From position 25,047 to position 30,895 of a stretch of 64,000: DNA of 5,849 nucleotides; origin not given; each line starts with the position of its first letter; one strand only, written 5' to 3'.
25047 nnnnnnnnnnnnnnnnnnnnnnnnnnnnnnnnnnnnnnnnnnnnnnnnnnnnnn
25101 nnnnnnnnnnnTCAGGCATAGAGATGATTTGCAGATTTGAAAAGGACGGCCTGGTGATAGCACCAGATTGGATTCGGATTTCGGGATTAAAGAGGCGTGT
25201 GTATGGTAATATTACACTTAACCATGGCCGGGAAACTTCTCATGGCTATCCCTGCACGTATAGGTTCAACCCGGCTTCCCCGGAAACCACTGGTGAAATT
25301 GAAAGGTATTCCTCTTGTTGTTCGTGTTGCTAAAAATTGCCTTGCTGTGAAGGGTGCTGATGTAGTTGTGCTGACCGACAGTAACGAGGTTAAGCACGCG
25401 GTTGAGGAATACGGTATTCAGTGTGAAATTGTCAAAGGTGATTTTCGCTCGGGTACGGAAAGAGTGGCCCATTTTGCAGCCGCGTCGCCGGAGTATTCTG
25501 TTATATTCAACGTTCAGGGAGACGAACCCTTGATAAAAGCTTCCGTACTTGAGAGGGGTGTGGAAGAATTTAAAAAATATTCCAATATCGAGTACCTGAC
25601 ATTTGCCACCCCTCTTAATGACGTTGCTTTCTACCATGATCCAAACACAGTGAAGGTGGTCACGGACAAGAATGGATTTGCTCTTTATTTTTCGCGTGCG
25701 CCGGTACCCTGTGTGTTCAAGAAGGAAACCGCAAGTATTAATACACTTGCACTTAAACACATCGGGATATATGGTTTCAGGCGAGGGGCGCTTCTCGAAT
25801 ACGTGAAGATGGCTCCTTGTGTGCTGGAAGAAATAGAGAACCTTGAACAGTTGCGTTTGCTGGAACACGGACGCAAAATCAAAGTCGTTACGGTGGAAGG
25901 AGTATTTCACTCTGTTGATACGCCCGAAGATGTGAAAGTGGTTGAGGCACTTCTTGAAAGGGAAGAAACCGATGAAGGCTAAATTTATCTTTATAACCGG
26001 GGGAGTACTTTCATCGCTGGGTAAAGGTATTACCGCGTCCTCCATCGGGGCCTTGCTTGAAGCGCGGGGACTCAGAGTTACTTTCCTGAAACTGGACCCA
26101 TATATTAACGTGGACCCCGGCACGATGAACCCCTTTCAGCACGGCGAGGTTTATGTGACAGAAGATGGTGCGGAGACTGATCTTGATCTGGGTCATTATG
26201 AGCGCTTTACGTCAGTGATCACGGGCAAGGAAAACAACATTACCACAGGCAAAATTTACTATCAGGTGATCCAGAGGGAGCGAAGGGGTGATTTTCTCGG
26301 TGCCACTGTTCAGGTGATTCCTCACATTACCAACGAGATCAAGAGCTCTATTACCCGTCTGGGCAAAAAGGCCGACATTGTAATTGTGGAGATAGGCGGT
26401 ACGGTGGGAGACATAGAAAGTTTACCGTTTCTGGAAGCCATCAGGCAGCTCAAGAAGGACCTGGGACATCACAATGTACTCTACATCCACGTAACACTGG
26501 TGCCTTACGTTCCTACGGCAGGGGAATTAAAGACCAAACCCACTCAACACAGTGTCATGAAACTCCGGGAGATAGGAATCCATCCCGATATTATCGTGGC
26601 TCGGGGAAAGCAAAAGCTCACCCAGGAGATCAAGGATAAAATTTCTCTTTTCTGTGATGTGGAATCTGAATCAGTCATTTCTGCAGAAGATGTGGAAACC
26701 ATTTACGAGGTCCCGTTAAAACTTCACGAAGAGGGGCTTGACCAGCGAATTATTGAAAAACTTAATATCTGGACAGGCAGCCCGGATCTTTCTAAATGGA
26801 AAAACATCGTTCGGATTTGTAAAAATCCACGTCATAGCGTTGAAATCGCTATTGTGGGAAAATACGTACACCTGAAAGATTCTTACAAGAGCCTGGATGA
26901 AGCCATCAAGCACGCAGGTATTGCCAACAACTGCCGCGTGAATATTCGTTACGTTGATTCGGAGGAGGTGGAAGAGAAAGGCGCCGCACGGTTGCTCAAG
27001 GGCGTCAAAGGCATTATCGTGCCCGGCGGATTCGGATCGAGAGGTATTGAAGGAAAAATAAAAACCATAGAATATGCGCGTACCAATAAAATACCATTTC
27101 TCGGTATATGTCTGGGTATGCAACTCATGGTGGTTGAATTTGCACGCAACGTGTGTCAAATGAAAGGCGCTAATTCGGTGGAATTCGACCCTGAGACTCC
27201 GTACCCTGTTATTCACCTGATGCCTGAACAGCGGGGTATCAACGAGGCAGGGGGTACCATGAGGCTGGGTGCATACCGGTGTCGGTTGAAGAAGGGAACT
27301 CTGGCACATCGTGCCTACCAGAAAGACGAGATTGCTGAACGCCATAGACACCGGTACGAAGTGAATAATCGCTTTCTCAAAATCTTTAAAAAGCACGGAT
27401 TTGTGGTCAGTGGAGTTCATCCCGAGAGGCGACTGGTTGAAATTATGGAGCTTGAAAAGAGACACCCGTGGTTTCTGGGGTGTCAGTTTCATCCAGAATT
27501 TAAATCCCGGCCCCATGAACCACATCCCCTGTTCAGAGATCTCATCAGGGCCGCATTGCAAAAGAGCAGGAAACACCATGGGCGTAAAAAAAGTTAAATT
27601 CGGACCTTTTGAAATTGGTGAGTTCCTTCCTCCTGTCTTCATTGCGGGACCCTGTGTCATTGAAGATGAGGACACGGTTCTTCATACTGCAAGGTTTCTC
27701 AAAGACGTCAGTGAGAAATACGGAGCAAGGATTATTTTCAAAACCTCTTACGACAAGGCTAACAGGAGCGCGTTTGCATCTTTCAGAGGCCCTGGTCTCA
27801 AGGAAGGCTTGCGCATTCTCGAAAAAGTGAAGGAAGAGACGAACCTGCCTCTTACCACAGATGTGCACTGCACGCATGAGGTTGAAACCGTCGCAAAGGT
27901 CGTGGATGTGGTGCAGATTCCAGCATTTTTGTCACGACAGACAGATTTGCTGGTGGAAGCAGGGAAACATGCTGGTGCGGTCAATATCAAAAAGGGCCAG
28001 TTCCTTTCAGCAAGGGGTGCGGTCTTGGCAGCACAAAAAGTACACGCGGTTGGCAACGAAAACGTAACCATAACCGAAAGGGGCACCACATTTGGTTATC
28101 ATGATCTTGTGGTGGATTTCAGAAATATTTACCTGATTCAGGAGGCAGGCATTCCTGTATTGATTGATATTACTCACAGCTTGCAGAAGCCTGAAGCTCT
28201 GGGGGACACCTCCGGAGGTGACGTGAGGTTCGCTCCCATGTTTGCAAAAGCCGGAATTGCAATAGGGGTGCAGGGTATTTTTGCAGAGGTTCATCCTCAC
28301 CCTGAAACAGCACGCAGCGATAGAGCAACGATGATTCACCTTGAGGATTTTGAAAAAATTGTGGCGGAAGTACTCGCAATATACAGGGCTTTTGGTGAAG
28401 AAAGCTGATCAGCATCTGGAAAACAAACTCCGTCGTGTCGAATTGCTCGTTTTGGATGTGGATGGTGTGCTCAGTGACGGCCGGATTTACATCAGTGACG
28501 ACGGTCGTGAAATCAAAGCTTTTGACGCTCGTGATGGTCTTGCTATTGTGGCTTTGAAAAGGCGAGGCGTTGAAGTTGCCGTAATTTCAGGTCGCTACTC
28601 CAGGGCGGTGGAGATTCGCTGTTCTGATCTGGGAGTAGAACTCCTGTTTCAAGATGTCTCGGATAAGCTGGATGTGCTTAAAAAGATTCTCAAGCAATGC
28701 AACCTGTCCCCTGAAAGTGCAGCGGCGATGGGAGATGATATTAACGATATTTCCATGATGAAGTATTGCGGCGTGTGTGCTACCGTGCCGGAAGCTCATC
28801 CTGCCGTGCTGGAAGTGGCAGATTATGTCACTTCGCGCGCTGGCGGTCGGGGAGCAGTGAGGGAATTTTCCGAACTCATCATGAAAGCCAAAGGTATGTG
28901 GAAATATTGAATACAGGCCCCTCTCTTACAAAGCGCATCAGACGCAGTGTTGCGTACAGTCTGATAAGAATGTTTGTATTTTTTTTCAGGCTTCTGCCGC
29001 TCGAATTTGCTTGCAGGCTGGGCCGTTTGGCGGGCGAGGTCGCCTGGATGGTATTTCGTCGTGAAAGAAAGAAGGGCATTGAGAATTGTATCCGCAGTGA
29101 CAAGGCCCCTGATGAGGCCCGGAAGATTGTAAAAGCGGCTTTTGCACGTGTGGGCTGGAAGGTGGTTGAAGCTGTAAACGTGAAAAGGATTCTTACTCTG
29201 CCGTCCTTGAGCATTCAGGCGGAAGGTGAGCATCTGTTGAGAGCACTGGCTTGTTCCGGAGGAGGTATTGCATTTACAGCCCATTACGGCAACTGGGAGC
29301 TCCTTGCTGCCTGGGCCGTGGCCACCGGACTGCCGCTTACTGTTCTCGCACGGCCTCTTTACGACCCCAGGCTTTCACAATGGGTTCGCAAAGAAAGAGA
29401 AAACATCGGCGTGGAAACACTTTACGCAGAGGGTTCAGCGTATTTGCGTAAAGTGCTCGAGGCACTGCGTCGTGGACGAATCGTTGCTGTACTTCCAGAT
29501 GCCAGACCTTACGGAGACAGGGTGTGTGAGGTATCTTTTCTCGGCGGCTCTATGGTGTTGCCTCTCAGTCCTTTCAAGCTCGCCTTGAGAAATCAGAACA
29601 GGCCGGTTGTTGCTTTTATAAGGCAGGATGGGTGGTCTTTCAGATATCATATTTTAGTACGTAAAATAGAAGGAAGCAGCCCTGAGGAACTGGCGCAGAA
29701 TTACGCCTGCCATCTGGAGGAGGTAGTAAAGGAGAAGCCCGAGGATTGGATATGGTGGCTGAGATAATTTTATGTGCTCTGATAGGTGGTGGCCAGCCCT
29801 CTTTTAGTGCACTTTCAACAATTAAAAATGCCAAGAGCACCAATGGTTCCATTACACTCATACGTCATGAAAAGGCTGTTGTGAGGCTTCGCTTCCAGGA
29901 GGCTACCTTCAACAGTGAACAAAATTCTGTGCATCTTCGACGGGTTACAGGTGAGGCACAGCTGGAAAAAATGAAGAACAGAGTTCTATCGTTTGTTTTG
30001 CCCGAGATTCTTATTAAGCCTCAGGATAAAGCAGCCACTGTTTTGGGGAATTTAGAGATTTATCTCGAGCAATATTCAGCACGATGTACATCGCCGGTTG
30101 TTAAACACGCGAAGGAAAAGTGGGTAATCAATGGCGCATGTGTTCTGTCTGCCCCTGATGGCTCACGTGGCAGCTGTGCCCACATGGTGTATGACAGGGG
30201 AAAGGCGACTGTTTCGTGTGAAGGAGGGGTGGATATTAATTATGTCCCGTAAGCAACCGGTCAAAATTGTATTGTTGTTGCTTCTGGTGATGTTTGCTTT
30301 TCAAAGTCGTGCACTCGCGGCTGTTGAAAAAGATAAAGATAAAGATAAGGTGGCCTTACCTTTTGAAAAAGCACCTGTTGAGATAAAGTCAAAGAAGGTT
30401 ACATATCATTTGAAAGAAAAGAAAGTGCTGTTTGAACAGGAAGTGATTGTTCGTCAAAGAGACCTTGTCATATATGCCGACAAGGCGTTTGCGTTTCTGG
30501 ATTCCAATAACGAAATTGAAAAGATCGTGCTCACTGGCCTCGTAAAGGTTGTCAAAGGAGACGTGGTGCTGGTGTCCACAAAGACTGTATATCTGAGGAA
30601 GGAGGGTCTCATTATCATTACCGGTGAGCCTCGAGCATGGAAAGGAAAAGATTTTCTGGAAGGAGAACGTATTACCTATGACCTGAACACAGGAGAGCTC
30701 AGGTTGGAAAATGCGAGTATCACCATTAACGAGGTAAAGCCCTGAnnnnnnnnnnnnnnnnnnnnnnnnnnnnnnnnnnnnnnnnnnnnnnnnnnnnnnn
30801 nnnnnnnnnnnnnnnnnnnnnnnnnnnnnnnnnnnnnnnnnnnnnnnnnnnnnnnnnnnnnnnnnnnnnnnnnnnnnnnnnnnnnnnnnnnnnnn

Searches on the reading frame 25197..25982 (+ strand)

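Call 53: search_protein_families(library=pfam, proteins=[window:25197-25982:+], max_evalue=0.000001)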
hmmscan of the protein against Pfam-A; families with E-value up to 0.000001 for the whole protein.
window:25197-25982:+ (261 aa): 2 families
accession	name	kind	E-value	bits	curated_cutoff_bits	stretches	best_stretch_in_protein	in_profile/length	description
PF02348.25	CTP_transf_3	-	4.2e-48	164.4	22.6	1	18-228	4-217/217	Cytidylyltransferase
PF12804.13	NTP_transf_3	-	2e-07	31.8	27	1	29-128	15-114/160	MobA-like NTP transferase domain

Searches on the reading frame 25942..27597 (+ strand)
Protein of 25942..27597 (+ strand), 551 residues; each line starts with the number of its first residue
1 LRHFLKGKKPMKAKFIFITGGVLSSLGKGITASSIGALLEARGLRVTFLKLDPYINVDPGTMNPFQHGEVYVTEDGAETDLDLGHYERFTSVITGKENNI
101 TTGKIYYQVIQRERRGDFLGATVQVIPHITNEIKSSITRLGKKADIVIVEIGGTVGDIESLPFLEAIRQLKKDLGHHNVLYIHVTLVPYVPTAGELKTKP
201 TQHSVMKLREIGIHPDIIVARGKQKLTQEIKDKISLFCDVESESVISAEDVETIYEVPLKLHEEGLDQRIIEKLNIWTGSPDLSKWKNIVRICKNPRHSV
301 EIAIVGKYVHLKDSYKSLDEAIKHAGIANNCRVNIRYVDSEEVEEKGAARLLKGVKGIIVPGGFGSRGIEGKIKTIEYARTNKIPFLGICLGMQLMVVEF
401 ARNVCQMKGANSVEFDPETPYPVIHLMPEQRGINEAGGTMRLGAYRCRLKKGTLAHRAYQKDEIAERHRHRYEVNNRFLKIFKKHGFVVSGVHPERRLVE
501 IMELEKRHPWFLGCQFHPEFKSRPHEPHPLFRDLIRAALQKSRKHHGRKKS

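Call 53: search_protein_families(library=pfam, proteins=[window:25942-27597:+], max_evalue=0.000001)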
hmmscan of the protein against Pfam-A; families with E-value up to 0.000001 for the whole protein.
window:25942-27597:+ (551 aa): 3 families
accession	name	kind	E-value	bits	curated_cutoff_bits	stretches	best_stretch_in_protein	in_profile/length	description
PF06418.20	CTP_synth_N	-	1.7e-128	428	26.1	1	14-276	1-265/265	CTP synthase N-terminus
PF00117.34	GATase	-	3.2e-45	154.6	22.8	1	311-536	2-189/190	Glutamine amidotransferase class-I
PF07722.19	Peptidase_C26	-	5e-10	39.9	20.5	1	373-519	95-219/219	Peptidase C26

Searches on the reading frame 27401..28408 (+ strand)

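Call 53: search_protein_families(library=pfam, proteins=[window:27401-28408:+], max_evalue=0.000001)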
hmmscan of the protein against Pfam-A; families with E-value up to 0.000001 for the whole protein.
window:27401-28408:+ (335 aa): 1 family
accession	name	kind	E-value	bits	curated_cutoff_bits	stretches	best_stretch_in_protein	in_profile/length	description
PF00793.26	DAHP_synth_1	-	2.8e-62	210.5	25.5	1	72-322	12-262/270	DAHP synthetase I family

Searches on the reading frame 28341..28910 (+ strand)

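Call 57: search_protein_families(library=ncbifam, proteins=[window:28341-28910:+], max_evalue=0.00001)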
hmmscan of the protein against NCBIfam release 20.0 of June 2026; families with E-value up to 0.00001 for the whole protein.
window:28341-28910:+ (189 aa): 13 families
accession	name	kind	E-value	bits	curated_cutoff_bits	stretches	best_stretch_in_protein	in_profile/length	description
NF007019.0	PRK09484.1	equivalog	9.7e-53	178.6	208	1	21-186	13-178/187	3-deoxy-manno-octulosonate-8-phosphatase KdsC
TIGR01670.1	KdsC-phosphatas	subfamily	1.6e-50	171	106.95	1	33-184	1-152/154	3-deoxy-D-manno-octulosonate 8-phosphate phosphatase, YrbI family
TIGR02726.1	phenyl_P_delta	equivalog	9.5e-39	133.3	281.95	1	31-188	5-162/169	phenylphosphate carboxylase subunit delta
NF058599.1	KDN-9-PPhBT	equivalog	2.2e-32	112.4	180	1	34-182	3-151/152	3-deoxy-D-glycero-D-galacto-nonulopyranosonate 9-phosphatase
TIGR00099.1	Cof-subfamily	subfamily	1.1e-14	54.7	137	1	108-166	188-246/256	Cof-type HAD-IIB family hydrolase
NF002245.0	PRK01158.1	equivalog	1.3e-13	50.8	198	1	107-180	156-229/233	phosphoglycolate phosphatase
TIGR01662.1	HAD-SF-IIIA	subfamily_domain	7.6e-12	45.5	44.6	1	35-145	2-133/141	HAD-IIIA family hydrolase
NF007806.0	PRK10513.1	equivalog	7.3e-11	41.9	273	1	98-167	187-255/270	sugar-phosphatase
TIGR01487.1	Pglycolate_arch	equivalog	8.1e-11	42.2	122.75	1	88-173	128-212/215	phosphoglycolate phosphatase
TIGR00338.1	serB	equivalog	5.4e-08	32.7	144.15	0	107-163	151-206/219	phosphoserine phosphatase SerB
TIGR01484.1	HAD-SF-IIB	subfamily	1.2e-07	32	41.8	1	107-149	179-221/221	HAD-IIB family hydrolase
TIGR01482.1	SPP-subfamily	subfamily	2.8e-07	30.3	107.15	1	104-178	145-219/225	sucrose-phosphate phosphatase subfamily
NF045966.1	YcsE_rel_Pase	equivalog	7.9e-06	25.5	220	0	107-178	190-261/265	YcsE-related riboflavin metabolism phosphatase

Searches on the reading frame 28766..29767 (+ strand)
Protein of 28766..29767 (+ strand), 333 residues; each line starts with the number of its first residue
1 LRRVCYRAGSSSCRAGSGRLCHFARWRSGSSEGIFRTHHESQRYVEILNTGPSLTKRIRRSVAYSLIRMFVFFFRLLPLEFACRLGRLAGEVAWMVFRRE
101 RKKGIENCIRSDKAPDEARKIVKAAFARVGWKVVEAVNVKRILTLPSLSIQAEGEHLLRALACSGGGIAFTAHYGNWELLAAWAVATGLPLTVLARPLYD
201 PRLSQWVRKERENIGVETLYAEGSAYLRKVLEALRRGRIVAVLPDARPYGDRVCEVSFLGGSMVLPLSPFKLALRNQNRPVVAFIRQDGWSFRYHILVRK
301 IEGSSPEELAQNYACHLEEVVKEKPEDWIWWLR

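Call 53: search_protein_families(library=pfam, proteins=[window:28766-29767:+], max_evalue=0.000001)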
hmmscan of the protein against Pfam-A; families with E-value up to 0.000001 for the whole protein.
window:28766-29767:+ (333 aa): 1 family
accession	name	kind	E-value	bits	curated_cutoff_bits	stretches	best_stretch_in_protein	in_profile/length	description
PF03279.18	Lip_A_acyltrans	-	9.3e-27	94.4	22.3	1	62-332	14-290/295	Bacterial lipid A biosynthesis acyltransferase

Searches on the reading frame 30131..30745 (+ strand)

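Call 53: search_protein_families(library=pfam, proteins=[window:30131-30745:+], max_evalue=0.000001)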
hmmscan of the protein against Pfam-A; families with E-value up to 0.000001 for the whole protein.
window:30131-30745:+ (204 aa): 1 family
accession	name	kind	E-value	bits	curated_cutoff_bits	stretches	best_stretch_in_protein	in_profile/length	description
PF03968.19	LptD_N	-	9e-13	48.9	20.4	1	84-188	1-112/113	LptA/(LptD N-terminal domain) LPS transport protein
